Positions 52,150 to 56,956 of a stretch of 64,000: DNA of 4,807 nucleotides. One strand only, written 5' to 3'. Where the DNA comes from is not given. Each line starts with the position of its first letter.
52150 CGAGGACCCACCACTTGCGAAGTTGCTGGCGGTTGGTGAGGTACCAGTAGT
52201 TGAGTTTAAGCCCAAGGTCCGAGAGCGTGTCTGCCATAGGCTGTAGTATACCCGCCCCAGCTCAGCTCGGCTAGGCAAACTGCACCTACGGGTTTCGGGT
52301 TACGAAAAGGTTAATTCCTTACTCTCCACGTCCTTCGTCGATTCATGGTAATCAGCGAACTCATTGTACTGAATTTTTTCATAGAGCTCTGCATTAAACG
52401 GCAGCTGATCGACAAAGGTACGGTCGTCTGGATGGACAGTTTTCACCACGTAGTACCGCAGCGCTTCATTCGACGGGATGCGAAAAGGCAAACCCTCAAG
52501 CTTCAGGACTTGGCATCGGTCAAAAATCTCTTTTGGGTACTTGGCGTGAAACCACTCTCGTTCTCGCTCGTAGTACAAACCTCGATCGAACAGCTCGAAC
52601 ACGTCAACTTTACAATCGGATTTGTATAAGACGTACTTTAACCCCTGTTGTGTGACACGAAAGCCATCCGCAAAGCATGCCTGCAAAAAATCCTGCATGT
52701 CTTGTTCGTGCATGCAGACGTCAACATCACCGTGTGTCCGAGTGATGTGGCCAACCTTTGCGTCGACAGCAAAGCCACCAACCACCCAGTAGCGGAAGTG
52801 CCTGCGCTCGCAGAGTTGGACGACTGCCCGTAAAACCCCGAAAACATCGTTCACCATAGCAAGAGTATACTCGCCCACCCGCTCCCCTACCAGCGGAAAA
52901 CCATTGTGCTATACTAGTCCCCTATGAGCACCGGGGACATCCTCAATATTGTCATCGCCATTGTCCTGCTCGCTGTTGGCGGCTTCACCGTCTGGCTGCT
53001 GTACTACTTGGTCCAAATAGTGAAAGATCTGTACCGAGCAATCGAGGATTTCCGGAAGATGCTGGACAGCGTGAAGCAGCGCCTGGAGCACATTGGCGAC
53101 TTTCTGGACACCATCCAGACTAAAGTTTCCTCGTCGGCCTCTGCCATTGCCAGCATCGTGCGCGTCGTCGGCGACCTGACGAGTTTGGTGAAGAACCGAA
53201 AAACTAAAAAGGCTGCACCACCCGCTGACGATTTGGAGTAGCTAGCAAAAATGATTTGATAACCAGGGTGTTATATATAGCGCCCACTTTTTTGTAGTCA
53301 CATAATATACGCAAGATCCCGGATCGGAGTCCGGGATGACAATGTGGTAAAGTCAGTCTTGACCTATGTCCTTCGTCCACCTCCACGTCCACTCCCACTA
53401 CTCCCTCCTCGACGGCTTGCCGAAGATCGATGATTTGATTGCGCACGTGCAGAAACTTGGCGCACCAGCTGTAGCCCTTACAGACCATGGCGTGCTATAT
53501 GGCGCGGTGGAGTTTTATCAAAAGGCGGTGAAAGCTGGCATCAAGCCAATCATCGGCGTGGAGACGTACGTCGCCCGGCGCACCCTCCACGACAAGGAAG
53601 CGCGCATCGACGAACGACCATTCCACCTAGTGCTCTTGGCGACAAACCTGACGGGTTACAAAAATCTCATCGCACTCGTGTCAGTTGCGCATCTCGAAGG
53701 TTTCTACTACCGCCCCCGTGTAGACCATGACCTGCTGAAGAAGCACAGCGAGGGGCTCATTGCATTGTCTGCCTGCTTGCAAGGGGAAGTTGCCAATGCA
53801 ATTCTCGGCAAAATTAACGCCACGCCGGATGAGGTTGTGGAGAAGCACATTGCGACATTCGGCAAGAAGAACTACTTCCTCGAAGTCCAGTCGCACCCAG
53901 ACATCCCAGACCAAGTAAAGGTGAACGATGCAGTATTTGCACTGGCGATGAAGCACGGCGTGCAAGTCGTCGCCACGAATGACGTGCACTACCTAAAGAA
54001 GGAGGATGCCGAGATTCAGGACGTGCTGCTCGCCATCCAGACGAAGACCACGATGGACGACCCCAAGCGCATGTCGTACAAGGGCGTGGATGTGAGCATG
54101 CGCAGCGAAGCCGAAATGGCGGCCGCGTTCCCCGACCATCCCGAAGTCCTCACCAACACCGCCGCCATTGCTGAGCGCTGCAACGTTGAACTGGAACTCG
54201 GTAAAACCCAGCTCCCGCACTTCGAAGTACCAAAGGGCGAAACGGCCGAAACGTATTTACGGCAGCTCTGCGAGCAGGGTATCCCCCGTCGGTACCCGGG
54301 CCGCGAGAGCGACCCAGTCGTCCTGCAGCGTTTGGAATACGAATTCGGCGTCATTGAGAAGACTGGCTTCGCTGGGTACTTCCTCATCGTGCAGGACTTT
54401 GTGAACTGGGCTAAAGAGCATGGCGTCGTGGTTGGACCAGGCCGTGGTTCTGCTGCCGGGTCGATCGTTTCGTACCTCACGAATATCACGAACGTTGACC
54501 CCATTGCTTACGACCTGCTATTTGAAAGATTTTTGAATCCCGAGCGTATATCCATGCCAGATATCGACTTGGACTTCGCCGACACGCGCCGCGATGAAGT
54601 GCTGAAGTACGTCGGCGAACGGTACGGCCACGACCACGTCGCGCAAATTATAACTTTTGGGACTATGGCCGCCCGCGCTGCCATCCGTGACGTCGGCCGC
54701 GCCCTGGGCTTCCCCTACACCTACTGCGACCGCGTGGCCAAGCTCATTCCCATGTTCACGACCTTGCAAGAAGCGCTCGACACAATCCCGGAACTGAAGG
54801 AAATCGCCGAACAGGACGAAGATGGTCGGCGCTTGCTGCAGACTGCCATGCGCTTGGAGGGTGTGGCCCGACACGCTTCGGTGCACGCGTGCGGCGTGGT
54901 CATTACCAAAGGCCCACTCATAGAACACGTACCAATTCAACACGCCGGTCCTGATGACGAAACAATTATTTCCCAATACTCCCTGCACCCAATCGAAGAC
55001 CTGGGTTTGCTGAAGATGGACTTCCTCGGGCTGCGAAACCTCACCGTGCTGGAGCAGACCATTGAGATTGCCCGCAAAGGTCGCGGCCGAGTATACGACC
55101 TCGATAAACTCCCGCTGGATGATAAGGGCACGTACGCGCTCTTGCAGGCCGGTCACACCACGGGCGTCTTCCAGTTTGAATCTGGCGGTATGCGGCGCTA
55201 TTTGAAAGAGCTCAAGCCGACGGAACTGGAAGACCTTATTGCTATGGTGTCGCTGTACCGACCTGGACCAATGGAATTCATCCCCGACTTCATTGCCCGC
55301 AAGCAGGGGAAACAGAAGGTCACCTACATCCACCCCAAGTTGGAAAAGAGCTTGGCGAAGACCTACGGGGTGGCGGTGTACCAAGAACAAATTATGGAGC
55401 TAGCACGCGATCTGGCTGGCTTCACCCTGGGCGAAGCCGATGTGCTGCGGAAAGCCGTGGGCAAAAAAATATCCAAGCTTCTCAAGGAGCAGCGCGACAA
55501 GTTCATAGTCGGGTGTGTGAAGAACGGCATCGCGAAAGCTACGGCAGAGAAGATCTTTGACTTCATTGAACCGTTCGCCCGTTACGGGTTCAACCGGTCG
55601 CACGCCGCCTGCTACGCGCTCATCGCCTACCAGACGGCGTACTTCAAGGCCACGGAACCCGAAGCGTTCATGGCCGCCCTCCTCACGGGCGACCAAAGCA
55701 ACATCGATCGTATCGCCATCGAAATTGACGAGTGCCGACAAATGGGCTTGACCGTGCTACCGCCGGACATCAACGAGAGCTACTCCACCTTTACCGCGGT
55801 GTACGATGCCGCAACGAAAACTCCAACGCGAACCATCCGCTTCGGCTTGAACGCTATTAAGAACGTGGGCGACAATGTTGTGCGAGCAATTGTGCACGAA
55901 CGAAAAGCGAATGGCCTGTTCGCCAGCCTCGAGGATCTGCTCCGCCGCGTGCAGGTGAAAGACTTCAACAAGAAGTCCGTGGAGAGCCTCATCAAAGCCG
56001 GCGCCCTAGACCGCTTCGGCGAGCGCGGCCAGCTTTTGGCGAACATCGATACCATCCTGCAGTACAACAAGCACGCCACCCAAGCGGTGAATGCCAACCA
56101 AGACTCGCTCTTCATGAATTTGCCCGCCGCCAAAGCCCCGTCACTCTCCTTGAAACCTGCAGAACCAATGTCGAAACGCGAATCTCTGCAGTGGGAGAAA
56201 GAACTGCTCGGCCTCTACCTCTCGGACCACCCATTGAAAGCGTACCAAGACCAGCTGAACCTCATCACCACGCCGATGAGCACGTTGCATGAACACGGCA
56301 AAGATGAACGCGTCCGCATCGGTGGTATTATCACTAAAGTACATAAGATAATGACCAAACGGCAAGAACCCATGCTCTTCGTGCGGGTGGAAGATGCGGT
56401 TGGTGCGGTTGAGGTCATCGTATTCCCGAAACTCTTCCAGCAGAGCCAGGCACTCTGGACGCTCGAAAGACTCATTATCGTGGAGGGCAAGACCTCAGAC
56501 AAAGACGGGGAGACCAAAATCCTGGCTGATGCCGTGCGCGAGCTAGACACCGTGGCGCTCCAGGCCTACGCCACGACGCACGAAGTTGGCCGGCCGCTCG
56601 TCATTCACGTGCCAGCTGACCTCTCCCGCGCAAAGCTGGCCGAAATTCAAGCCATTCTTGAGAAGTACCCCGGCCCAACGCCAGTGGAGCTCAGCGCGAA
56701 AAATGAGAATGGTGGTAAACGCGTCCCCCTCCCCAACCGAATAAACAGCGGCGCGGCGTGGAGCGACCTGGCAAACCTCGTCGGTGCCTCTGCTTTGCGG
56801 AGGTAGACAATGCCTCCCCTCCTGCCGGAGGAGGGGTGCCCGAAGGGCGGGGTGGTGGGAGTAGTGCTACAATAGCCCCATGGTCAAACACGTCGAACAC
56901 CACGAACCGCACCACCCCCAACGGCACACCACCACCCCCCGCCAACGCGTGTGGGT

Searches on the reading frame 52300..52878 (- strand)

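Call 12: search_protein_families(library=pfam, proteins=[window:52300-52878:-], max_evalue=0.01)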
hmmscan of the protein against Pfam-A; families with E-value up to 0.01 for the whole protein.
window:52300-52878:- (192 aa): 2 families
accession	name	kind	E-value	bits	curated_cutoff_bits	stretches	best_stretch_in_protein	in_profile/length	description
PF10706.15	Aminoglyc_resit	-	2.9e-11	44.1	21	1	16-88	2-76/149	Aminoglycoside-2''-adenylyltransferase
PF14907.12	NTP_transf_5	-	0.0017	18.4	31.2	1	17-143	61-186/249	Uncharacterised nucleotidyltransferase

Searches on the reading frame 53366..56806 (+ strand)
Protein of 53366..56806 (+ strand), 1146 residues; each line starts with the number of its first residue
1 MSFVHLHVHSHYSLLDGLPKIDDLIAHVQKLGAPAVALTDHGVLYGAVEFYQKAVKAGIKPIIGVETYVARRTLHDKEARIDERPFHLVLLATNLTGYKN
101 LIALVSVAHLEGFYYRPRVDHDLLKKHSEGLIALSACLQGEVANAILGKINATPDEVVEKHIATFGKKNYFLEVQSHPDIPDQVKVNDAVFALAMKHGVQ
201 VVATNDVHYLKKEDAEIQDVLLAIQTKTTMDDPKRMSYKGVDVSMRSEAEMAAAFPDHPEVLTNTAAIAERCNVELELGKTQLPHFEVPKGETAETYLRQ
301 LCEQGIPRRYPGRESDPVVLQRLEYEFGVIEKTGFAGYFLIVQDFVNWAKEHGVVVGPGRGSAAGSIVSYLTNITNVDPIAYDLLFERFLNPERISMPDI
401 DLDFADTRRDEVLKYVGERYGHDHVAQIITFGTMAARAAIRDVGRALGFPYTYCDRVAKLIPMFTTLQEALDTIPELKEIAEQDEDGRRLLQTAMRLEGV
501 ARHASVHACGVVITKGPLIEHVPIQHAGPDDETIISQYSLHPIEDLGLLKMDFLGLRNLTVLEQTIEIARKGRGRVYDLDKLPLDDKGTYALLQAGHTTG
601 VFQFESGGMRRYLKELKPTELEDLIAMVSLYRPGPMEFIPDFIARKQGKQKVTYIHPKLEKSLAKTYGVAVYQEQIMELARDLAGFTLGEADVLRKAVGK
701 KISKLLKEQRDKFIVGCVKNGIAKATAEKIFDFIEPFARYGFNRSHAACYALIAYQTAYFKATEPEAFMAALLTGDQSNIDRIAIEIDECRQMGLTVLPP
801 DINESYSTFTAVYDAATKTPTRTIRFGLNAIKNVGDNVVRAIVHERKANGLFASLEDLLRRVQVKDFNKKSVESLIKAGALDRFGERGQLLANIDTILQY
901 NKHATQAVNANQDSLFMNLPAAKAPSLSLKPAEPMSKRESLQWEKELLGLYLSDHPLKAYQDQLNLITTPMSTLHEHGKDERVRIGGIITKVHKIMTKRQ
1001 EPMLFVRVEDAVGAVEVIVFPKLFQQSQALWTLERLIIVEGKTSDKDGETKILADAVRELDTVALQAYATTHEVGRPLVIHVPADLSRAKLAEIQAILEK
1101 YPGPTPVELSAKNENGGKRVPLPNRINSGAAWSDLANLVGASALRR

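Call 12: search_protein_families(library=pfam, proteins=[window:53366-56806:+], max_evalue=0.01)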
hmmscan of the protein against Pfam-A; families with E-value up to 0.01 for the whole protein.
window:53366-56806:+ (1146 aa): 7 families
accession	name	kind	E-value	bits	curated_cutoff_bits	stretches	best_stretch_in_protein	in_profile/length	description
PF07733.18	DNA_pol3_alpha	-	2.5e-102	342.4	23.9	1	297-555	2-260/260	Bacterial DNA polymerase III alpha NTPase domain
PF17657.6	DNA_pol3_finger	-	8.6e-63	211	22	1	558-721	1-166/166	Bacterial DNA polymerase III alpha subunit finger domain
PF02811.25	PHP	-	1.6e-54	185.1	26.4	1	5-177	1-164/164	PHP domain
PF14579.12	HHH_6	-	2.2e-28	98.7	25.6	1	794-887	1-87/90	Helix-hairpin-helix motif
PF01336.31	tRNA_anti-codon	-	4.8e-06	26.9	27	1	983-1059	1-74/75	OB-fold nucleic acid binding domain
PF12836.13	HHH_3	-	0.00047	20.6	27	1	828-874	16-59/65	Helix-hairpin-helix motif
PF04919.18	DUF655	-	0.00054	20.4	22.2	1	802-876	94-166/181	Protein of unknown function (DUF655)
